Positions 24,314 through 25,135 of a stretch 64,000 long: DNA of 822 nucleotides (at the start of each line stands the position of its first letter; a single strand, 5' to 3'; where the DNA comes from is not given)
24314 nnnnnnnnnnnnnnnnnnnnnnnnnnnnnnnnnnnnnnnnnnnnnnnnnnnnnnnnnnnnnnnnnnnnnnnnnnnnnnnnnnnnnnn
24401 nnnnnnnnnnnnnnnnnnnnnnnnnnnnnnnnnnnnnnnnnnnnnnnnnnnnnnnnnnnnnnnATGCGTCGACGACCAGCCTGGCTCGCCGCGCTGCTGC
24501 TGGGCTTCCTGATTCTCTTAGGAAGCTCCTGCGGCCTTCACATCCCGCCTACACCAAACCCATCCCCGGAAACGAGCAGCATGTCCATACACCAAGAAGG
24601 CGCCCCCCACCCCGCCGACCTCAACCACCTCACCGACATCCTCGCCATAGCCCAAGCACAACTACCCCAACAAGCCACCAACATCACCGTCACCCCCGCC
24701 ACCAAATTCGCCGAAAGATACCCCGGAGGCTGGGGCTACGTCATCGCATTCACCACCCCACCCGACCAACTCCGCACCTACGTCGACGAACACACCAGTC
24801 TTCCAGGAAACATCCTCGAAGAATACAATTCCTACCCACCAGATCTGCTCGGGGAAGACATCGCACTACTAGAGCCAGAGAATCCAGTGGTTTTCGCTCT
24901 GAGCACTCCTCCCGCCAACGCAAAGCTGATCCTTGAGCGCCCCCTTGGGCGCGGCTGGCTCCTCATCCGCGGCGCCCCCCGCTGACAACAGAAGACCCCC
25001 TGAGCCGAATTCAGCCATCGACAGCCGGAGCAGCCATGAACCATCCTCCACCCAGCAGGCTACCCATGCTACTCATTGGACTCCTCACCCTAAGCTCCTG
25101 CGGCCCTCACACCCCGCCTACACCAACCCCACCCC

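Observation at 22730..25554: Low-GC four-gene islet with the architecture of a type-VII-secretion polymorphic toxin / immunity module (small helical partner + WXG100-toxin fusion + two tandem lipoprotein immunity candidates)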

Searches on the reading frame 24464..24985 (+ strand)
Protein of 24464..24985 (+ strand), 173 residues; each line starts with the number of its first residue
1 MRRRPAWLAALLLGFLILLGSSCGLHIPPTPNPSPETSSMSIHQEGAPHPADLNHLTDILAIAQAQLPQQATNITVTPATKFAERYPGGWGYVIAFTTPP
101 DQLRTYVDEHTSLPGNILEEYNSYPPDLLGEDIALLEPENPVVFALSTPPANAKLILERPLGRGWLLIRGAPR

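Call 3: search_protein_families(library=pfam, proteins=[window:24464-24985:+], max_evalue=1)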
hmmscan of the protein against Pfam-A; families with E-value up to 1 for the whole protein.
window:24464-24985:+ (173 aa): 0 families

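Call 4: search_protein_families(library=ncbifam, proteins=[window:24464-24985:+], max_evalue=1)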
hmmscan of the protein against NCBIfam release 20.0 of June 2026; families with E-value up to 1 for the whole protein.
window:24464-24985:+ (173 aa): 0 families

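Call 14: find_homologous_proteins(query=window:24464-24985:+, max_evalue=0.001)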
Query window:24464-24985:+ (173 aa): 121 proteins with E <= 0.001 among 324 candidates; the best 120 are listed.
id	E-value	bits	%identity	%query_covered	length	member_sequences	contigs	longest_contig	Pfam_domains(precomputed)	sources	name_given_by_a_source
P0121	3.7e-84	299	100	77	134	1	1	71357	-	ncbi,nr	ncbi:MAG: hypothetical protein Q4D79_02450 [Propionibacteriaceae bacterium]|nr:hypothetical protein 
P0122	3.1e-69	251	84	77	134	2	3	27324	-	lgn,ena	-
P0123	1.8e-65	238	81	77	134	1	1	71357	-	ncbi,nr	ncbi:MAG: hypothetical protein Q4D79_02455 [Propionibacteriaceae bacterium]|nr:hypothetical protein 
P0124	3.2e-47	179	51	96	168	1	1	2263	-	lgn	-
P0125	7.8e-43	165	55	85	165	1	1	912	-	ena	-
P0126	7.9e-43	165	55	85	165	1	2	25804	-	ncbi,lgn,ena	-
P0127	8.0e-43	164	55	85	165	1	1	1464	-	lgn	-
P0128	7.8e-42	161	55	77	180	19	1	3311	-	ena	-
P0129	7.5e-41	158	53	80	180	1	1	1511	-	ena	-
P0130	1.2e-40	157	54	82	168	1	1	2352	-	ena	-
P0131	1.5e-40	157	48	94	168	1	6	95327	-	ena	-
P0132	2.0e-40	157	54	82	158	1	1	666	-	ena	-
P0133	2.4e-40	156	54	82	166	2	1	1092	-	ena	-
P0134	3.9e-40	156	53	82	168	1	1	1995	-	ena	-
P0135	6.6e-40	155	46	94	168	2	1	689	-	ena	-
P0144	4.4e-39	152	48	95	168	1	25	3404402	-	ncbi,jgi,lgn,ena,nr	ncbi:hypothetical protein J5A61_10345 [Arachnia propionica]|nr:hypothetical protein J5A61_10345 [Ara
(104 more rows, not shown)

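Call 106: find_encoding_contigs(protein=P0144, flank=10000, max_places=3)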
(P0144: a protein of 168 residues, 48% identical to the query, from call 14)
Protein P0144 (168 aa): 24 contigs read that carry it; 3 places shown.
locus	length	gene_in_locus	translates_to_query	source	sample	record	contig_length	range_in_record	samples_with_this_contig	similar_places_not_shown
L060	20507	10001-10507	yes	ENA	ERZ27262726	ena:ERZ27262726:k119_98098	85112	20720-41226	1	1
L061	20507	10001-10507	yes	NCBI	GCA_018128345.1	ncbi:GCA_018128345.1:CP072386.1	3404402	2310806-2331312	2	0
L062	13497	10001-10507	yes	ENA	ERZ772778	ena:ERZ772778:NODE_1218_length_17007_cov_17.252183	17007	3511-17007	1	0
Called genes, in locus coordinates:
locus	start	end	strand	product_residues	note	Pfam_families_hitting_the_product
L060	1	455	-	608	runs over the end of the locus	PF00496:SBP_bac_5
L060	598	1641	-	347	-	PF00814:TsaD, PF22521:HypF_C_2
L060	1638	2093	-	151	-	PF00583:Acetyltransf_1, PF13673:Acetyltransf_10 (weak), PF13508:Acetyltransf_7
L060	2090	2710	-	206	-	PF00814:TsaD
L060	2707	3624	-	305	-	PF00583:Acetyltransf_1 (weak), PF02367:TsaE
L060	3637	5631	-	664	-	PF00270:DEAD, PF00271:Helicase_C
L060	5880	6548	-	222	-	-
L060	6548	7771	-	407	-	PF07690:MFS_1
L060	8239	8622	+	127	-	PF20117:DUF6507 (weak)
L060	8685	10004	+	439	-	-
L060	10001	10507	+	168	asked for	-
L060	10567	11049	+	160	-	-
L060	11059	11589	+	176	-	-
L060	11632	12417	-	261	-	PF01256:Carb_kinase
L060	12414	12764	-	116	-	PF01648:ACPS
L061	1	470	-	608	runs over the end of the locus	PF00496:SBP_bac_5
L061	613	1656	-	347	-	PF00814:TsaD, PF22521:HypF_C_2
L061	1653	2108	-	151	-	PF00583:Acetyltransf_1, PF13673:Acetyltransf_10, PF13508:Acetyltransf_7, PF08445:FR47 (weak)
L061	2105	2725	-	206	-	PF00814:TsaD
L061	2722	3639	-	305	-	PF00583:Acetyltransf_1 (weak), PF02367:TsaE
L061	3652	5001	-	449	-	PF00270:DEAD, PF00271:Helicase_C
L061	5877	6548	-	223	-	-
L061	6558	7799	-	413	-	PF07690:MFS_1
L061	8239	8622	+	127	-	PF20117:DUF6507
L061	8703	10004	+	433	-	-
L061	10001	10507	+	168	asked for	-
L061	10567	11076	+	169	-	-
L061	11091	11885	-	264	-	PF01256:Carb_kinase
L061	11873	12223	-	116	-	PF01648:ACPS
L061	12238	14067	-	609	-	PF13522:GATase_6, PF13537:GATase_7, PF01380:SIS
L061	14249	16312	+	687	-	PF00795:CN_hydrolase, PF02540:NAD_synthase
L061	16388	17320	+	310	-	PF00485:PRK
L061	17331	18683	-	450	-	PF02878:PGM_PMM_I, PF02879:PGM_PMM_II, PF02880:PGM_PMM_III, PF00408:PGM_PMM_IV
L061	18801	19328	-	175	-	PF00380:Ribosomal_S9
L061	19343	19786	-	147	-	PF00572:Ribosomal_L13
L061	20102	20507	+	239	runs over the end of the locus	PF02661:Fic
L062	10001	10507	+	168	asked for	-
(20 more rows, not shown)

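Call 110: search_protein_families(library=pfam, proteins=[L061:8239-8622:+], max_evalue=0.1)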
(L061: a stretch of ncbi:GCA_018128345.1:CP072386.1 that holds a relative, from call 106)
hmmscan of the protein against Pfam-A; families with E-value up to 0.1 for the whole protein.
L061:8239-8622:+ (127 aa): 1 family
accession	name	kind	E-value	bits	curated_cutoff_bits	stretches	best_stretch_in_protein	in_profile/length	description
PF20117.4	DUF6507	-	8.1e-08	33.3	25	1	1-108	1-113/120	Family of unknown function (DUF6507)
